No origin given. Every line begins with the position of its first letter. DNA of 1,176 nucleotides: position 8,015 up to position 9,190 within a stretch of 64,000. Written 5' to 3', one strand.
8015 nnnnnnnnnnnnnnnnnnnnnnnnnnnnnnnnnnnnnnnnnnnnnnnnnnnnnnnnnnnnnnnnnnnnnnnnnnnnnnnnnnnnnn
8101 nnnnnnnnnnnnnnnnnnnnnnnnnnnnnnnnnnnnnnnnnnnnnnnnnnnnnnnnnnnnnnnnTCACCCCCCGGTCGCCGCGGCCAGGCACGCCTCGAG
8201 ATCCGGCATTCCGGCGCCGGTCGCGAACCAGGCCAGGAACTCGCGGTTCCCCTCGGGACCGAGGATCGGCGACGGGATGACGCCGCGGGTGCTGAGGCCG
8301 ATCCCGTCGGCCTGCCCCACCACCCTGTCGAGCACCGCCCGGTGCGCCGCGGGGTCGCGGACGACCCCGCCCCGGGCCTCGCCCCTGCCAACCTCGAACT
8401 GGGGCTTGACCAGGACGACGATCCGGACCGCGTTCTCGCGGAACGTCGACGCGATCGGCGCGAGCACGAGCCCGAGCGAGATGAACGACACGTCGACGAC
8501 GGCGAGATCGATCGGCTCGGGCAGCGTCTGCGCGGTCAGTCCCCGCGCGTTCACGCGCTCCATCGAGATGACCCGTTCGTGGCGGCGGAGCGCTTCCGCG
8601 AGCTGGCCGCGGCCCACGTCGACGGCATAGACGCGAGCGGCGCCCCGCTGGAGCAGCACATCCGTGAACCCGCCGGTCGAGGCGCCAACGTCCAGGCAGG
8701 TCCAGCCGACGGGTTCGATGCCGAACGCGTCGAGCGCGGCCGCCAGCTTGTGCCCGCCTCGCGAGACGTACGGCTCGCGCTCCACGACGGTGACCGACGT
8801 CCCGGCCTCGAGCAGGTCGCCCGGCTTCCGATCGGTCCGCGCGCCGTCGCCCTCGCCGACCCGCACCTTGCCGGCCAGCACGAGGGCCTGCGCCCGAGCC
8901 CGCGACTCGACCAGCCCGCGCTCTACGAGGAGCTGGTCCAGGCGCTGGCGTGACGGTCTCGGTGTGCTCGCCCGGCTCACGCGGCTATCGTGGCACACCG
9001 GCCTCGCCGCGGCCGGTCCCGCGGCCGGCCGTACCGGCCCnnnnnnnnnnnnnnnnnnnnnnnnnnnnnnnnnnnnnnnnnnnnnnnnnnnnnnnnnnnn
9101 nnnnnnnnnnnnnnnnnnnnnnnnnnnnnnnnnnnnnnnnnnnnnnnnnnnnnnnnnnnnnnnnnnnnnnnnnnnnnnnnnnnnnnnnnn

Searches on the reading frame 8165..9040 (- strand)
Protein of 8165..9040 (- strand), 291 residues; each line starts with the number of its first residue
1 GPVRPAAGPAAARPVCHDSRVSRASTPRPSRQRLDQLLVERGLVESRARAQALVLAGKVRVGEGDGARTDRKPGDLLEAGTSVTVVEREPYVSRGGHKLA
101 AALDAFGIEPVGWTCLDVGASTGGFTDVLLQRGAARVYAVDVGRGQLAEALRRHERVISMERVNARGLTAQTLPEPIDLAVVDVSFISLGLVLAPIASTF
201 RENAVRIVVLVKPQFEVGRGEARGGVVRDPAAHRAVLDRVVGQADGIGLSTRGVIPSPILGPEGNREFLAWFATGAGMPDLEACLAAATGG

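Call 66: search_protein_families(library=pfam, proteins=[window:8165-9040:-], max_evalue=0.0001)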
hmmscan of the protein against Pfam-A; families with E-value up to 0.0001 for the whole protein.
window:8165-9040:- (291 aa): 3 families
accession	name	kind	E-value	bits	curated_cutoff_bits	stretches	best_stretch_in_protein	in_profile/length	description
PF01728.25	FtsJ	-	1.8e-40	139.2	24.1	1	91-272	1-179/181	FtsJ-like methyltransferase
PF01479.30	S4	-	8.9e-07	29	22.8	1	32-62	1-31/48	S4 domain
PF13649.12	Methyltransf_25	-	1.6e-05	25.9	27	1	116-182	2-70/97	Methyltransferase domain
